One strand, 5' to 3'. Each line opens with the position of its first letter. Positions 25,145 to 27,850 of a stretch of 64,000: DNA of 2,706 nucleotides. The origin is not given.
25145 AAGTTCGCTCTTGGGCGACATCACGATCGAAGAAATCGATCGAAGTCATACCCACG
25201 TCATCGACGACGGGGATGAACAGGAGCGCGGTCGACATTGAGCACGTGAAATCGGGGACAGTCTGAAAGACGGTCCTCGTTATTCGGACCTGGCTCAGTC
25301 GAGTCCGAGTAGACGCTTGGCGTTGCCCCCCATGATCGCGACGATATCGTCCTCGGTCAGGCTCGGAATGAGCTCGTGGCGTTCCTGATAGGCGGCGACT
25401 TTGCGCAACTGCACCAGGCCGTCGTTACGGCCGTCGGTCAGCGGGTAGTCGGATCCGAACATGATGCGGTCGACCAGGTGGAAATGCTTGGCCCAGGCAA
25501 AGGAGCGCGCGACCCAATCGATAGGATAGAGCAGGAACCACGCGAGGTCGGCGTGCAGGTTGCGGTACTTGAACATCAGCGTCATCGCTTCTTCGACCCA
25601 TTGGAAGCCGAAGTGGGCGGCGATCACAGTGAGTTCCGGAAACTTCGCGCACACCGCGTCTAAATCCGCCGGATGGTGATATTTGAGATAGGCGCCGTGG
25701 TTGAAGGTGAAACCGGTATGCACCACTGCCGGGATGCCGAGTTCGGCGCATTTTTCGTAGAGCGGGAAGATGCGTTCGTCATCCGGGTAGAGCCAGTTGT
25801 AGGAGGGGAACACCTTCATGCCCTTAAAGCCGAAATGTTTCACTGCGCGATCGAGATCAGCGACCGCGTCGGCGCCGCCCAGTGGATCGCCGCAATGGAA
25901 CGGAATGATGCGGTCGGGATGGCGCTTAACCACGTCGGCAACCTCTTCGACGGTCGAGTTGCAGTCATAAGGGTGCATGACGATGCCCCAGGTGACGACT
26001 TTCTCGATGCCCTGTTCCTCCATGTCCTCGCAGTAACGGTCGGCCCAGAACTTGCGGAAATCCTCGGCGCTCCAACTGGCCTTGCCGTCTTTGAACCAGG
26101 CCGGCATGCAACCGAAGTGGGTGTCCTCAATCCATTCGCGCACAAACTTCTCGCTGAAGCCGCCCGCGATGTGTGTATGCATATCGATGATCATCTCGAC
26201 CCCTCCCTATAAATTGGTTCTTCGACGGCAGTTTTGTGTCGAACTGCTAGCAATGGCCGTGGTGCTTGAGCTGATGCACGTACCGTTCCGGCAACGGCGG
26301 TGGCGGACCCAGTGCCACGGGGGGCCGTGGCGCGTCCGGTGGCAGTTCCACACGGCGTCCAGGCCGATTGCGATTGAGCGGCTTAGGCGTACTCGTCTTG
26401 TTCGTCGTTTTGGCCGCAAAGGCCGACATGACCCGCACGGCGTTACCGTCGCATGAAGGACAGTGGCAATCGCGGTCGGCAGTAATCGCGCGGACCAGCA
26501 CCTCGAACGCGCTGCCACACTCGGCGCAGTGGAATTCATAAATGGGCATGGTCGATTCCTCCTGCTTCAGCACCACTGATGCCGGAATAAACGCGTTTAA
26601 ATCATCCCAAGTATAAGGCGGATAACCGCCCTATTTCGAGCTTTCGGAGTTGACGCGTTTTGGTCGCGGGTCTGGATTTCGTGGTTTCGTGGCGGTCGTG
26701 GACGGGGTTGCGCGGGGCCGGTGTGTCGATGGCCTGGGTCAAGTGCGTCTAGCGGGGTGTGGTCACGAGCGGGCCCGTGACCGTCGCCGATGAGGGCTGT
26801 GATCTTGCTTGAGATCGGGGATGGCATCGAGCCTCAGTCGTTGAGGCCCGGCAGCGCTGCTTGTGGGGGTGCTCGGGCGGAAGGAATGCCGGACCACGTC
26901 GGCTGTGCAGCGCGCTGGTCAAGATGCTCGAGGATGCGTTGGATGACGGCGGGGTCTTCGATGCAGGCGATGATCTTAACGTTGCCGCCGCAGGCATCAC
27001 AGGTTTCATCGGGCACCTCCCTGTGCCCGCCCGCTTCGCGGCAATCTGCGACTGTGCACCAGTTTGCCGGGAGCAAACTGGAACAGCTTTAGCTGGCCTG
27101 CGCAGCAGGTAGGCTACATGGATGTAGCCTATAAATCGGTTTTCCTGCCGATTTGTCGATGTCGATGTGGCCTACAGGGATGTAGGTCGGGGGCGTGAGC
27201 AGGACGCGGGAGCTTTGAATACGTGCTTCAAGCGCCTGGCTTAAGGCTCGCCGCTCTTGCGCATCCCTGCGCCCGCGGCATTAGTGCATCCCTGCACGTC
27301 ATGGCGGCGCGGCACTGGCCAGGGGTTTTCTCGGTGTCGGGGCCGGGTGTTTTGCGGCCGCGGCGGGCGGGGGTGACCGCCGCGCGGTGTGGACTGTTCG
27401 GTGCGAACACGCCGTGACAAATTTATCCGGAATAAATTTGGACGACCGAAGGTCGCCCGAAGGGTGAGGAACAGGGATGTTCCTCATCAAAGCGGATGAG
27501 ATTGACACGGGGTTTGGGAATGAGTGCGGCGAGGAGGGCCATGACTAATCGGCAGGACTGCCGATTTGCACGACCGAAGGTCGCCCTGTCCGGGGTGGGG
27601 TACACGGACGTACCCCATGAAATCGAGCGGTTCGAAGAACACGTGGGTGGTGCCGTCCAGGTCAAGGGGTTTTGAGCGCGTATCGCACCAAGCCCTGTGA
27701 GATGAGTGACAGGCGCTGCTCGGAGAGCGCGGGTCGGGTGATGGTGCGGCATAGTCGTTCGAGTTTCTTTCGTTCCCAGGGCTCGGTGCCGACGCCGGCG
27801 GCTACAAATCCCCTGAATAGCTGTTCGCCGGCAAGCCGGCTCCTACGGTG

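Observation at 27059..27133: Precise 75-bp nested insertion of one micro-element inside another: direct evidence of mobility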

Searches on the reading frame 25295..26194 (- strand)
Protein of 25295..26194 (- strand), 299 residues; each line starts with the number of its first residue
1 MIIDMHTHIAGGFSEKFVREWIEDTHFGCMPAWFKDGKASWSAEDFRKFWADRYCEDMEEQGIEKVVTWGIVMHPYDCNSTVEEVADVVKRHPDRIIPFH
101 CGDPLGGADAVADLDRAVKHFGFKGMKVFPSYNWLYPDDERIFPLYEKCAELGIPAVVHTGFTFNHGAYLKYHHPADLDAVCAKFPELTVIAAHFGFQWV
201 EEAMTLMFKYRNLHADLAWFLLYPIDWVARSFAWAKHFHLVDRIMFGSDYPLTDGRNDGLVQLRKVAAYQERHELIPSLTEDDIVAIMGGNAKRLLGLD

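Call 12: find_encoding_contigs(protein=window:25295-26194:-, flank=4000, max_places=10)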
Protein window:25295-26194:- (299 aa): 9 contigs read that carry it; 6 places shown.
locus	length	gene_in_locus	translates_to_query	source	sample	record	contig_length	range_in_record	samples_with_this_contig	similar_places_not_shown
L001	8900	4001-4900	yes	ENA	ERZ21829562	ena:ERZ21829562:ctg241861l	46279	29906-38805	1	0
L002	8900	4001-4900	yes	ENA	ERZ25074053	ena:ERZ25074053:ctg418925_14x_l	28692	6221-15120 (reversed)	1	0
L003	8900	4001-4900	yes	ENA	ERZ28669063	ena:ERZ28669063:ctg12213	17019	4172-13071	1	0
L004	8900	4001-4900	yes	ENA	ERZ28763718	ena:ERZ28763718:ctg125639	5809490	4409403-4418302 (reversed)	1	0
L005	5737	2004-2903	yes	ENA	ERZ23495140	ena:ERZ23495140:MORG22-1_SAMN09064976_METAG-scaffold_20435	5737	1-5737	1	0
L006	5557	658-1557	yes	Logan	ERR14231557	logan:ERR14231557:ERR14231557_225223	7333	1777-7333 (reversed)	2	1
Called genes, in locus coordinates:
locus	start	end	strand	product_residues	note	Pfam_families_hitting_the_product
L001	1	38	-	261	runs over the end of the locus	PF02538:Hydantoinase_B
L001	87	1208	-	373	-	PF02538:Hydantoinase_B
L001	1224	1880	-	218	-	PF00857:Isochorismatase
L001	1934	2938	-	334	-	PF00296:Bac_luciferase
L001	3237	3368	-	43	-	-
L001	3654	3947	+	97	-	PF09723:Zn_ribbon_8 (weak)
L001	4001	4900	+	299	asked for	PF04909:Amidohydro_2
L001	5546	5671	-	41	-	-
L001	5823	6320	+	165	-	PF02538:Hydantoinase_B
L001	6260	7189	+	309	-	PF02538:Hydantoinase_B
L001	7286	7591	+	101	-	-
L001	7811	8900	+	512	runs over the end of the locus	PF05378:Hydant_A_N, PF01968:Hydantoinase_A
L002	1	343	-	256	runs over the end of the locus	PF01695:IstB_IS21, PF00308:Bac_DnaA (weak)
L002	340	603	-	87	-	-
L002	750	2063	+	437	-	PF13701:DDE_Tnp_1_4, PF01609:DDE_Tnp_1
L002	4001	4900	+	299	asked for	PF04909:Amidohydro_2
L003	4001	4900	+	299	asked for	PF04909:Amidohydro_2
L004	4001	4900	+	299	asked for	PF04909:Amidohydro_2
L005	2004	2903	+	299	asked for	PF04909:Amidohydro_2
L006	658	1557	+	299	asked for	PF04909:Amidohydro_2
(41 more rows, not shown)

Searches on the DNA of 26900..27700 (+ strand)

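Call 31: search_rna_families(source=window, start=26900, end=27700, threshold=evalue, max_evalue=10)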
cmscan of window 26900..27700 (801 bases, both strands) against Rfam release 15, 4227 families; matches with E-value up to 10: 4.
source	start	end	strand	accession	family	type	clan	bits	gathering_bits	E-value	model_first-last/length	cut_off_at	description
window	27176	27268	+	RF00870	mir-423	Gene; miRNA;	-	18.2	71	0.95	1-81/81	no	mir-423 microRNA precursor family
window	27539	27574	+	RF04081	mir-1992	Gene; miRNA;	-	14.3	70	5.6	1-75/75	no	mir-1992 microRNA precursor family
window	27469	27615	-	RF02349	psRNA2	Gene; sRNA;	-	13.8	65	0.8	1-201/201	no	Proteobacterial sRNA psRNA2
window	27130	27180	-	RF01519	CC0196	Gene; sRNA;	-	12.3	35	6.6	1-58/58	no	Caulobacter sRNA CC0196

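Call 65: search_dna_similar(query=window:27050-27140:+, collection=plasmids, mode=distant, max_evalue=0.1, max_rows=20)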
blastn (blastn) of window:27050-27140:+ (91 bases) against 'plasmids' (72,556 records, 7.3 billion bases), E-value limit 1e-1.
Records with a match: 1; places in all: 1; records where one place covers at least 80% of the query: 1.
Best place of each record, by identity: 60-80% 1.
By first word of the organism name: Serratia 1.
By predicted mobility (MOB-suite, as given by PLSDB): non-mobilizable 1.
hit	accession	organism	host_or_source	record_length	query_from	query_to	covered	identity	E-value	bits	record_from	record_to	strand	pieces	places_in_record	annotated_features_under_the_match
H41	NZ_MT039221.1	Serratia proteamaculans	-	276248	9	85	85%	74.4%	6e-2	43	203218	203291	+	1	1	none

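Call 66: get_annotated_region(hit=H41, flank=3000)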
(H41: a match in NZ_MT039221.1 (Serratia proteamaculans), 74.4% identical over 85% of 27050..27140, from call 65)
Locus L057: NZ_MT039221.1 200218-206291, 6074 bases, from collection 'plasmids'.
description: Serratia proteamaculans strain AGR_Sm1a plasmid unnamed2, complete sequence
organism: Serratia proteamaculans (NCBI taxid 28151)
taxonomy: Bacteria; Pseudomonadota; Gammaproteobacteria; Enterobacterales; Yersiniaceae; Serratia; Serratia proteamaculans
host: -; source: -; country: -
typing (MOB-suite, as given by PLSDB): non-mobilizable
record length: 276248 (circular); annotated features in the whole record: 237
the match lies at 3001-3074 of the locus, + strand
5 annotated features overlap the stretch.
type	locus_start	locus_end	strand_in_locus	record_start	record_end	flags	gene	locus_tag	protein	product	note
CDS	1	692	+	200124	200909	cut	-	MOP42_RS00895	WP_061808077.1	formate/nitrite transporter family protein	GO:0015724 - formate transport [Evidence IEA]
CDS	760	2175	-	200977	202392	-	gltX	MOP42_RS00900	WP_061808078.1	glutamate--tRNA ligase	GO:0006424 - glutamyl-tRNA aminoacylation [Evidence IEA]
CDS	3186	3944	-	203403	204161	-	dhbA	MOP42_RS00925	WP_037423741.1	2,3-dihydro-2,3-dihydroxybenzoate dehydrogenase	GO:0019290 - siderophore biosynthetic process [Evidence IEA]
CDS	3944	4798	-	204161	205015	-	-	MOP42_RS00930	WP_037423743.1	isochorismatase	-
CDS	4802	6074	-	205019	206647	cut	-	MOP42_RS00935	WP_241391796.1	(2,3-dihydroxybenzoyl)adenylate synthase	GO:0019290 - siderophore biosynthetic process [Evidence IEA]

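Call 69: search_dna_similar(query=L057:2990-3085:+, collection=plasmids, mode=distant, max_evalue=0.1, max_rows=30)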
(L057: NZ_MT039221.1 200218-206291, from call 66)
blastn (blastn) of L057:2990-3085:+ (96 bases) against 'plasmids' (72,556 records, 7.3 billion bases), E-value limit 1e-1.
Records with a match: 1; places in all: 1; records where one place covers at least 80% of the query: 1.
Best place of each record, by identity: >=99% 1.
By first word of the organism name: Serratia 1.
By predicted mobility (MOB-suite, as given by PLSDB): non-mobilizable 1.
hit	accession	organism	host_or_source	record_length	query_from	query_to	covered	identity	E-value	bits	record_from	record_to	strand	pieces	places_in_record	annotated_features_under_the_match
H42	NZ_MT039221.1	Serratia proteamaculans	-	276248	1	96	100%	100.0%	1e-41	174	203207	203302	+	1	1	none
